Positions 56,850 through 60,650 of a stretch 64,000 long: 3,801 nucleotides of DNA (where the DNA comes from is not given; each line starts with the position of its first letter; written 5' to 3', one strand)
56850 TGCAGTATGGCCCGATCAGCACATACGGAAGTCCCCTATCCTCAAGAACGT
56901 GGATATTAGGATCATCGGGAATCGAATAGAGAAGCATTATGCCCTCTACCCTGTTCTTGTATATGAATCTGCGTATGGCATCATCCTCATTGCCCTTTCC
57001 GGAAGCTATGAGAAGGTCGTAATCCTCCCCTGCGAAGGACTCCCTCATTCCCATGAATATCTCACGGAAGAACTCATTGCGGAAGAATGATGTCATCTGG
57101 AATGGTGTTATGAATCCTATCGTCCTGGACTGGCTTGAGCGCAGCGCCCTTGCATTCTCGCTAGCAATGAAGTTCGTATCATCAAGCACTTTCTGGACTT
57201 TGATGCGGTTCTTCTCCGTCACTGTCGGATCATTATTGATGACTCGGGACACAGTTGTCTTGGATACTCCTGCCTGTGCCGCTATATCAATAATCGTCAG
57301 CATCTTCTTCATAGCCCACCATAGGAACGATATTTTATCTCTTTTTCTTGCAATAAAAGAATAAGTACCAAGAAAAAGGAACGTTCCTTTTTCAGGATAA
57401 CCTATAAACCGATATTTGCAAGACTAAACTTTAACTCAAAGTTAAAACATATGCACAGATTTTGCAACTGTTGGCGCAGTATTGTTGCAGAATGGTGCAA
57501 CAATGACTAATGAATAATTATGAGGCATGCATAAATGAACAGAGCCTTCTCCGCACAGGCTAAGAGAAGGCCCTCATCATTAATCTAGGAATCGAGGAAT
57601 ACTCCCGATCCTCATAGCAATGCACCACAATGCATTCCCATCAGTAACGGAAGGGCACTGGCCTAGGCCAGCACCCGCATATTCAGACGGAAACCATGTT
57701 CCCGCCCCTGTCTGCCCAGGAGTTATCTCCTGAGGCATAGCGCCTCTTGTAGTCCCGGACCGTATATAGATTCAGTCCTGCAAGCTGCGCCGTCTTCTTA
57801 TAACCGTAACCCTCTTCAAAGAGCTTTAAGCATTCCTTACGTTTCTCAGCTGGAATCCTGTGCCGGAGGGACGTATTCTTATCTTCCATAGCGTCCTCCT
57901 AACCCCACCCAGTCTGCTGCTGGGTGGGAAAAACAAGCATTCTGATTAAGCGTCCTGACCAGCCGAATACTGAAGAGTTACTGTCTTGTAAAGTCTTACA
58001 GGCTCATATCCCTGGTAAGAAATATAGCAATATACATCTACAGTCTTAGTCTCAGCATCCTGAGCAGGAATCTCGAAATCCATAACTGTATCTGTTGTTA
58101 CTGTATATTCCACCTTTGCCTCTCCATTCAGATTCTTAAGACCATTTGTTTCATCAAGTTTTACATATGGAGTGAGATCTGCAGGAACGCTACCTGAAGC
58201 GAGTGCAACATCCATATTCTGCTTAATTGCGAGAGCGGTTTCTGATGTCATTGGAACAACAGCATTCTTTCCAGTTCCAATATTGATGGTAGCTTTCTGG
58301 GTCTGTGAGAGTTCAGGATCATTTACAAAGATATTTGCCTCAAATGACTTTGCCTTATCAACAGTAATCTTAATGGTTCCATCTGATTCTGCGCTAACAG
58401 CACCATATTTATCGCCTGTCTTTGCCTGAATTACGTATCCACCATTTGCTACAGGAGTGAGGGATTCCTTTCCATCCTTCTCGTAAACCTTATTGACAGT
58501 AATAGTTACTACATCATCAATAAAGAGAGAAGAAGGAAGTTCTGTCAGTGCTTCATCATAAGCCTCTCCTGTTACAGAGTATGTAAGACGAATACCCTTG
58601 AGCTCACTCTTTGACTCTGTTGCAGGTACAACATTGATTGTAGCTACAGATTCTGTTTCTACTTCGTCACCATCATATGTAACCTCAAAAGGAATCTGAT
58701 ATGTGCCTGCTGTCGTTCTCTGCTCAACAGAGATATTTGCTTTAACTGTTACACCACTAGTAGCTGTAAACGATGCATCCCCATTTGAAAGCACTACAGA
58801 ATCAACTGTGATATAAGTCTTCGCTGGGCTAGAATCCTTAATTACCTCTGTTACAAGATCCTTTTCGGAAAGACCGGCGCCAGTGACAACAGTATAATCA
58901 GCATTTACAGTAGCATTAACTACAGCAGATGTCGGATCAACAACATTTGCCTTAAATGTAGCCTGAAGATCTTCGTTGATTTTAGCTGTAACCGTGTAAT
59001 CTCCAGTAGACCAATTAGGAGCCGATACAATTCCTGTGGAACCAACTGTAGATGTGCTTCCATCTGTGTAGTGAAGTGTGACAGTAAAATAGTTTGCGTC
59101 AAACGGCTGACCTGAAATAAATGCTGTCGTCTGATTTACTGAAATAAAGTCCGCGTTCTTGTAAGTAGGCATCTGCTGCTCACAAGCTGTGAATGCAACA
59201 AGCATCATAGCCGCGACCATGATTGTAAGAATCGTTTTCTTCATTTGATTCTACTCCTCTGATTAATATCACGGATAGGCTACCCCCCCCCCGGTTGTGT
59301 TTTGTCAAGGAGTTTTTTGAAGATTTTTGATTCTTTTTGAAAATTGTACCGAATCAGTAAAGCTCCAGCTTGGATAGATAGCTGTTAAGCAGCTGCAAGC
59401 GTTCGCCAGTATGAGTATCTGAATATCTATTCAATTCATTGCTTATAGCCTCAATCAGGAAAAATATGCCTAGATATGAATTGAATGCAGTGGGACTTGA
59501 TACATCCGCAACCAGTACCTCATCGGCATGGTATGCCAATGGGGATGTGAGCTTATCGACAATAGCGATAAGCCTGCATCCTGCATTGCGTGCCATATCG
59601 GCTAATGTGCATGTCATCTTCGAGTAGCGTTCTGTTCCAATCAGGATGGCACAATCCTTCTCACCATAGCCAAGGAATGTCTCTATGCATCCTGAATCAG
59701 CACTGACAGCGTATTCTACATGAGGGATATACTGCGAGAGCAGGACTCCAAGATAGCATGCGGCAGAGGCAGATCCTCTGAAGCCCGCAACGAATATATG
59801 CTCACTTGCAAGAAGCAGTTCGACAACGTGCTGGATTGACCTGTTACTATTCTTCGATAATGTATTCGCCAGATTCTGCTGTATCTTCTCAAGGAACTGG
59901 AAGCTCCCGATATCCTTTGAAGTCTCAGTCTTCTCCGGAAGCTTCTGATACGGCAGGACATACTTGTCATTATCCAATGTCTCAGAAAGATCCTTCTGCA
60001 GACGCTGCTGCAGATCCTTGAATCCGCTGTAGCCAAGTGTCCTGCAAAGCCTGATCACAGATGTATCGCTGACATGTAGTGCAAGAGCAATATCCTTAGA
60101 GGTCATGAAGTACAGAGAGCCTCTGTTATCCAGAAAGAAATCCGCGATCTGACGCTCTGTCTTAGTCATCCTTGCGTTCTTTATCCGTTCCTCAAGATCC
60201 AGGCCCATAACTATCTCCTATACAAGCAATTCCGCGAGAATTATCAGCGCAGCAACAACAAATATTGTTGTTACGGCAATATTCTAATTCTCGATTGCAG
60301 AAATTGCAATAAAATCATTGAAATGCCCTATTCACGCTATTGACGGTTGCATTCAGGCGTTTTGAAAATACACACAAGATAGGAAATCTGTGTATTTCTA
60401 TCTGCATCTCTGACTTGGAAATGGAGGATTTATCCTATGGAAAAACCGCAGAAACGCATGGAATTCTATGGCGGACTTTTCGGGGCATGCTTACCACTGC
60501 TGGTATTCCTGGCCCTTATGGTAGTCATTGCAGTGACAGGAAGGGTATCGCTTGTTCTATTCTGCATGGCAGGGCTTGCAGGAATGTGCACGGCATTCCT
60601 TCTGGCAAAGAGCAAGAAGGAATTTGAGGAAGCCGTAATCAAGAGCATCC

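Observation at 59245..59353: G10 homopolymer inside the promoter of a surface-lipoprotein gene: candidate slipped-strand phase-variation switch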

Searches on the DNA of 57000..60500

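Call 62: search_rna_families(source=window, start=57000, end=60500, threshold=evalue, max_evalue=1)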
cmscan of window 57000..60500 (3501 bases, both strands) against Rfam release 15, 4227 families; matches with E-value up to 1: 1.
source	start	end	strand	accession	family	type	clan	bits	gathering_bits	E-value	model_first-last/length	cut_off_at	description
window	59084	59146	+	RF00592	SNORD78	Gene; snRNA; snoRNA; CD-box;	CL00051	24.8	38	0.33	1-65/65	no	Small nucleolar RNA SNORD78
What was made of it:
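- Tried and rejected: Rfam finds nothing credible in 57000-60500 (call 62), so a known riboswitch or leader is excluded.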

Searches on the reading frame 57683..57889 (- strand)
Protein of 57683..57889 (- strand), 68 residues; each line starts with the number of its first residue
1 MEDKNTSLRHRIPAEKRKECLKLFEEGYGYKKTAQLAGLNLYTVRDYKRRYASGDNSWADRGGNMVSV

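Call 5: search_protein_families(library=pfam, proteins=[window:57683-57889:-], max_evalue=0.01)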
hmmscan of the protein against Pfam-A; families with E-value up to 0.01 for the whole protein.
window:57683-57889:- (68 aa): 3 families
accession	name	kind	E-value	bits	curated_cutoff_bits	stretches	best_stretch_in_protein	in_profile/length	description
PF13384.12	HTH_23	-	1.6e-05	25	24.6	1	15-55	5-46/50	Homeodomain-like domain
PF13551.12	HTH_29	-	0.00033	21.1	28.1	1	17-55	1-40/64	Winged helix-turn helix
PF06056.18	Terminase_5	-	0.0029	18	20.3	1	16-55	2-41/58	Putative ATPase subunit of terminase (gpP-like)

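Call 39: search_protein_families(library=ncbifam, proteins=[window:57683-57889:-], max_evalue=0.1)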
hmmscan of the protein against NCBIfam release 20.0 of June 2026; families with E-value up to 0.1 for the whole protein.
window:57683-57889:- (68 aa): 0 families
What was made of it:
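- On T. pallidum Tpr / Tp0126 protein families: No Pfam or NCBIfam family matched (calls 5, 39).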

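Call 48: search_solved_structures(query=window:57683-57889:-, max_evalue=10, show_alignments=2)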
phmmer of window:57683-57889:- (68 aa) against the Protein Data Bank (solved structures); distinct sequences matched with E-value up to 10: 3.
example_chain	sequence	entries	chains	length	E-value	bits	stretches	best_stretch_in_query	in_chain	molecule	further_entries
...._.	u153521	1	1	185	3.2e-06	30.6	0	14-45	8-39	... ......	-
3kor_A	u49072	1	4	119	0.97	13.3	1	16-58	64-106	Possible Trp repressor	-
1fva_A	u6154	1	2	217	1.6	12.6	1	6-66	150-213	PEPTIDE METHIONINE SULFOXIDE REDUCTASE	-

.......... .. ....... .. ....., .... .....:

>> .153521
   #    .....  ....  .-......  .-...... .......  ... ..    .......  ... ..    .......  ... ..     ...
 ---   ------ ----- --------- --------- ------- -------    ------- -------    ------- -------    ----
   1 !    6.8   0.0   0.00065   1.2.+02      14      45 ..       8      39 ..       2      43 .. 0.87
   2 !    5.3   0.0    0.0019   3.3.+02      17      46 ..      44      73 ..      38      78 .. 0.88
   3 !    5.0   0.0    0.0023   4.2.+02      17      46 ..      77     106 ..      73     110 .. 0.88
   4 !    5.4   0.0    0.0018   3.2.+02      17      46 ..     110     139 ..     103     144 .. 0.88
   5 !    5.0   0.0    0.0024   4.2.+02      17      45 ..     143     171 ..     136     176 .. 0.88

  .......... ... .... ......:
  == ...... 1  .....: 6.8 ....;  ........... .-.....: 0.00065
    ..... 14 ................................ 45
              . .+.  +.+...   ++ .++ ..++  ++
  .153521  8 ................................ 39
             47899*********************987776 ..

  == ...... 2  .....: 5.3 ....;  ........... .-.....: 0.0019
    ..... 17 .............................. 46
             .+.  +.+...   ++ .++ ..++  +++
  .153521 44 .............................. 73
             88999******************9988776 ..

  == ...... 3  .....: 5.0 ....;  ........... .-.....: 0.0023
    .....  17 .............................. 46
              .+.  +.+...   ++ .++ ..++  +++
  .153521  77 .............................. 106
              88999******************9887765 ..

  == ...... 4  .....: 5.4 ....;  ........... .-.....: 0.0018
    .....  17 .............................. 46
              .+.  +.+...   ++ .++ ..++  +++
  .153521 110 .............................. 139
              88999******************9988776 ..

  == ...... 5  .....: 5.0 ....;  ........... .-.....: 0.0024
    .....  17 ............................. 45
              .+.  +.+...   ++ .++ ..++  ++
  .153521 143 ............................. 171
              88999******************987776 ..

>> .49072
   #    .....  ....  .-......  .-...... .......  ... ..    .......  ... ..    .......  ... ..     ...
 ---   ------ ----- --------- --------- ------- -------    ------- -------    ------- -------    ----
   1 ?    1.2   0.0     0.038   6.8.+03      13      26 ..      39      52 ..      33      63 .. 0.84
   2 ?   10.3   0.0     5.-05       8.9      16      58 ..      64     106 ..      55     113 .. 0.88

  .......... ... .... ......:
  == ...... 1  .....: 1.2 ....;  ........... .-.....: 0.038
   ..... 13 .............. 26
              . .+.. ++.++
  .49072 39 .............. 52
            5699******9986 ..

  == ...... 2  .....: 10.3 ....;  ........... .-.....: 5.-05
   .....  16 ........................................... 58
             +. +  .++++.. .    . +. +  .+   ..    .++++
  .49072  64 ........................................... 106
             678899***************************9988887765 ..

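Call 59: find_homologous_proteins(query=window:57683-57889:-, max_evalue=0.00001)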
Query window:57683-57889:- (68 aa): 168 proteins with E <= 0.00001 among 169 candidates; the best 120 are listed.
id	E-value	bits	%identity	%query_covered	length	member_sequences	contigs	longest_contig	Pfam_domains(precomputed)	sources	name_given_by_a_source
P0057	1.5e-48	178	76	100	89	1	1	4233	PF13384.13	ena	-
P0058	3.5e-38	146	99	100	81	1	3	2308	-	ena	-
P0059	3.9e-37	142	61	97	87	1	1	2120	PF13384.13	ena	-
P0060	7.0e-37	142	96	100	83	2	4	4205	-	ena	-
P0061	1.0e-36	141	96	100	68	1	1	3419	-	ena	-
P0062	1.8e-36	140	96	100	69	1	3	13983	-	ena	-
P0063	4.8e-36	139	96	100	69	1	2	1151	-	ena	-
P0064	6.8e-36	138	94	100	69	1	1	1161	-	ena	-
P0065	9.8e-36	138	94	100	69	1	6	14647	-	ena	-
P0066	2.5e-35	137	94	100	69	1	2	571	-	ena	-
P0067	2.9e-35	136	93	100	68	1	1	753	-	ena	-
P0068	4.5e-35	136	95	96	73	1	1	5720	-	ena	-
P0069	6.6e-35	135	93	100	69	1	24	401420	-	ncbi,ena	-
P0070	8.3e-35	135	91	100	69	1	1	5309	-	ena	-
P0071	9.4e-35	135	91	100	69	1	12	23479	-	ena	-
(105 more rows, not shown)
